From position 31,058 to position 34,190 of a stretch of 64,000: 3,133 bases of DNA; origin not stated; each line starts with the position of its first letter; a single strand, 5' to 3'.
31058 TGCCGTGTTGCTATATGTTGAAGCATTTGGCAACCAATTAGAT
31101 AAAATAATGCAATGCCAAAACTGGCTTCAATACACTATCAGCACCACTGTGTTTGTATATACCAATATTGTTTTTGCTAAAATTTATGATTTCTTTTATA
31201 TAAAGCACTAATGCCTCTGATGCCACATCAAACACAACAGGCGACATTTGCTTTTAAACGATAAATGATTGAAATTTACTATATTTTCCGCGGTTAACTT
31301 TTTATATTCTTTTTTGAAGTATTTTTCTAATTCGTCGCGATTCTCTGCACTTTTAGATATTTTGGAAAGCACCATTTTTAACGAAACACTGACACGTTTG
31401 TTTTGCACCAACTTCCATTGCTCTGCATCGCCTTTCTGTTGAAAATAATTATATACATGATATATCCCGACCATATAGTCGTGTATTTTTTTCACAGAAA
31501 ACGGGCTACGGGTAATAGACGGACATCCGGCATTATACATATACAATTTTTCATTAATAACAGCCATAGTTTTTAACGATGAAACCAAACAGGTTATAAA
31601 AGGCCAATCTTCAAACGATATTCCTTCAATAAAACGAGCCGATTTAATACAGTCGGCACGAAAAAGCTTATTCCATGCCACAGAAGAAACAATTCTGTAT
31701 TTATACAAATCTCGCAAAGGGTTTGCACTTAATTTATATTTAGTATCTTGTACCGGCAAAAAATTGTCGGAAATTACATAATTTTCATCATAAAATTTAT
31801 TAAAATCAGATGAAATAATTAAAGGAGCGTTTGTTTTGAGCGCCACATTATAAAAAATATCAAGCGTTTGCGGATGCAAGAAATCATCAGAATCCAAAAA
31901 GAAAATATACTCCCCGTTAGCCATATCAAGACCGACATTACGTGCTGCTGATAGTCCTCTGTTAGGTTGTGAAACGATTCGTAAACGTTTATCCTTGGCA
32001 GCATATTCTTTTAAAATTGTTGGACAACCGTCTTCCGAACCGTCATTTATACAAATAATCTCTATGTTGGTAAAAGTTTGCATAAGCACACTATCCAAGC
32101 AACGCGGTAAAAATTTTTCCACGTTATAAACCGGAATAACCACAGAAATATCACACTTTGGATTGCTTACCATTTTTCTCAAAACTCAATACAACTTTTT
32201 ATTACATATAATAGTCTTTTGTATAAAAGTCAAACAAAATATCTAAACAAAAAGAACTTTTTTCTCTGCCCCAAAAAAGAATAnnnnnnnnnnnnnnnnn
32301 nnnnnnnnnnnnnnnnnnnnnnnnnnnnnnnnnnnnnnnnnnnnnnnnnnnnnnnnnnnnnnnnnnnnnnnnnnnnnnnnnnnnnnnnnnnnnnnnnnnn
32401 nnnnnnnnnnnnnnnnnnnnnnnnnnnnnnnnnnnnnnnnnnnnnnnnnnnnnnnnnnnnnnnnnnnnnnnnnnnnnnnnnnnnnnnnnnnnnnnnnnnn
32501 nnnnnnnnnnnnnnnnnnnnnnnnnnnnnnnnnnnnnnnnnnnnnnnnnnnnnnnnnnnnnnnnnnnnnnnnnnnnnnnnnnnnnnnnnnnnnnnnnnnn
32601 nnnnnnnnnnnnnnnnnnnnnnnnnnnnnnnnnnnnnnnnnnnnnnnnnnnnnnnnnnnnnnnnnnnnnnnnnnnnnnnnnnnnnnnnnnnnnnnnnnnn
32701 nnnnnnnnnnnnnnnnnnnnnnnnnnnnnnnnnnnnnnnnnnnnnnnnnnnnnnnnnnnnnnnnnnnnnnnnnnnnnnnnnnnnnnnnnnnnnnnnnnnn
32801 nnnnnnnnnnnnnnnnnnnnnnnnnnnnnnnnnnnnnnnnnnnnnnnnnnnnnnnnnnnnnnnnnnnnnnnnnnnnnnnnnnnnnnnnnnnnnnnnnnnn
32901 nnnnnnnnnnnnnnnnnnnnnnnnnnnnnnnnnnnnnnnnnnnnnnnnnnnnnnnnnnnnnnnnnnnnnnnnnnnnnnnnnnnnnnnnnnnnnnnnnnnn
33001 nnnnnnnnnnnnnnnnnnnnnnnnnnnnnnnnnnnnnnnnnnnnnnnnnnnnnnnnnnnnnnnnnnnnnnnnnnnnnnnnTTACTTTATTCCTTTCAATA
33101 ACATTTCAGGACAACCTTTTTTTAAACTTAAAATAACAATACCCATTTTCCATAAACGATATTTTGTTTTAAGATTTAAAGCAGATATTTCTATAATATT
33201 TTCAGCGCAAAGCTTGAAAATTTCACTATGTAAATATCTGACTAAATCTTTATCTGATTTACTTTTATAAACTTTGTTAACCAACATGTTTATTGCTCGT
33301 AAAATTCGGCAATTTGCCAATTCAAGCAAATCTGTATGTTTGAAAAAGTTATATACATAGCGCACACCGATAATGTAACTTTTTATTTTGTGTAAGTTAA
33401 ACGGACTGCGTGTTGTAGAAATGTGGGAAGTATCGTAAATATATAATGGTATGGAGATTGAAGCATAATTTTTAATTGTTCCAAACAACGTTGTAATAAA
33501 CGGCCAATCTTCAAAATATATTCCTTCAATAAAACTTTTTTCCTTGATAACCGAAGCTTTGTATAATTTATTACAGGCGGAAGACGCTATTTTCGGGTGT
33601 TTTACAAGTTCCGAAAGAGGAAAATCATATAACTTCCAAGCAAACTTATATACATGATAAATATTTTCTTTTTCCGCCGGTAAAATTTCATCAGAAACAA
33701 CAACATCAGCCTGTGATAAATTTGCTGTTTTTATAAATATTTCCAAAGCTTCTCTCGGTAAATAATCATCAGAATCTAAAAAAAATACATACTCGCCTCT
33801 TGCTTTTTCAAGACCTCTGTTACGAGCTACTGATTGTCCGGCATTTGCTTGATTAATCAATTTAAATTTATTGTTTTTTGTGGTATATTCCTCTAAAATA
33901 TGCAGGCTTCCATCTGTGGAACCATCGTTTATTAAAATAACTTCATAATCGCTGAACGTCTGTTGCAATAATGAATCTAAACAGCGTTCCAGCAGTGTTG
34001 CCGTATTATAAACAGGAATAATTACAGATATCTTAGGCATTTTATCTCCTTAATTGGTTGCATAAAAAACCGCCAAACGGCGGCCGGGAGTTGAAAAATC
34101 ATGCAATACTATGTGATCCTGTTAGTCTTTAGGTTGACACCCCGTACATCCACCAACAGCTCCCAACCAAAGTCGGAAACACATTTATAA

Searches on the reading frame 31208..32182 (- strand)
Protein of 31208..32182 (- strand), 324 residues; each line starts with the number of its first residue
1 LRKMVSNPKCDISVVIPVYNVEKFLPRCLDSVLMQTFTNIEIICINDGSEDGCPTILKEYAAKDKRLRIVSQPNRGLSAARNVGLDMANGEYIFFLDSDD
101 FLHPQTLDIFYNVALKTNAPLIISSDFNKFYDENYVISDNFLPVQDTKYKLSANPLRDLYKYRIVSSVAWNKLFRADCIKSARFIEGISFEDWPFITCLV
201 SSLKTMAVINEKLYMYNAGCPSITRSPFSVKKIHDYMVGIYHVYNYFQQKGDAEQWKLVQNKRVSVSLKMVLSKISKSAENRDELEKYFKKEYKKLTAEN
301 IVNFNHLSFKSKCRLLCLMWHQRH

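Call 46: search_protein_families(library=pfam, max_evalue=0.01, proteins=[window:31208-32182:-])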
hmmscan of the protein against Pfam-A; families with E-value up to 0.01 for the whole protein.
window:31208-32182:- (324 aa): 5 families
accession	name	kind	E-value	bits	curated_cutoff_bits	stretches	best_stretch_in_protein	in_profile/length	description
PF00535.33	Glycos_transf_2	-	1.4e-36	126.4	23.3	1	13-125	1-114/168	Glycosyl transferase family 2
PF10111.15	Glyco_tranf_2_2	-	5.1e-14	52.9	27.3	1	13-129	1-128/276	Glycosyltransferase like family 2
PF13641.12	Glyco_tranf_2_3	-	2e-09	38.3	27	1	12-114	3-111/230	Glycosyltransferase like family 2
PF13704.12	Glyco_tranf_2_4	-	0.00058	20.7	27.5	1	20-106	2-88/98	Glycosyl transferase family 2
PF12247.13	MKT1_N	-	0.0044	17.8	27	0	93-170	16-89/90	Temperature dependent protein affecting M2 dsRNA replication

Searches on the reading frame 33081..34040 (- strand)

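Call 46: search_protein_families(library=pfam, max_evalue=0.01, proteins=[window:33081-34040:-])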
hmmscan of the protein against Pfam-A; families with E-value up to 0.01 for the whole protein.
window:33081-34040:- (319 aa): 4 families
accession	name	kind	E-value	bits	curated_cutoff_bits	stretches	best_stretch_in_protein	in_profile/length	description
PF00535.33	Glycos_transf_2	-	3.5e-37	128.4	23.3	1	5-166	1-165/168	Glycosyl transferase family 2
PF10111.15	Glyco_tranf_2_2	-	1.3e-16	61.4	27.3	1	5-141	1-147/276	Glycosyltransferase like family 2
PF13641.12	Glyco_tranf_2_3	-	4.6e-11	43.6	27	1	2-114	1-119/230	Glycosyltransferase like family 2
PF13704.12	Glyco_tranf_2_4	-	0.00051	20.9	27.5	1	12-94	2-84/98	Glycosyl transferase family 2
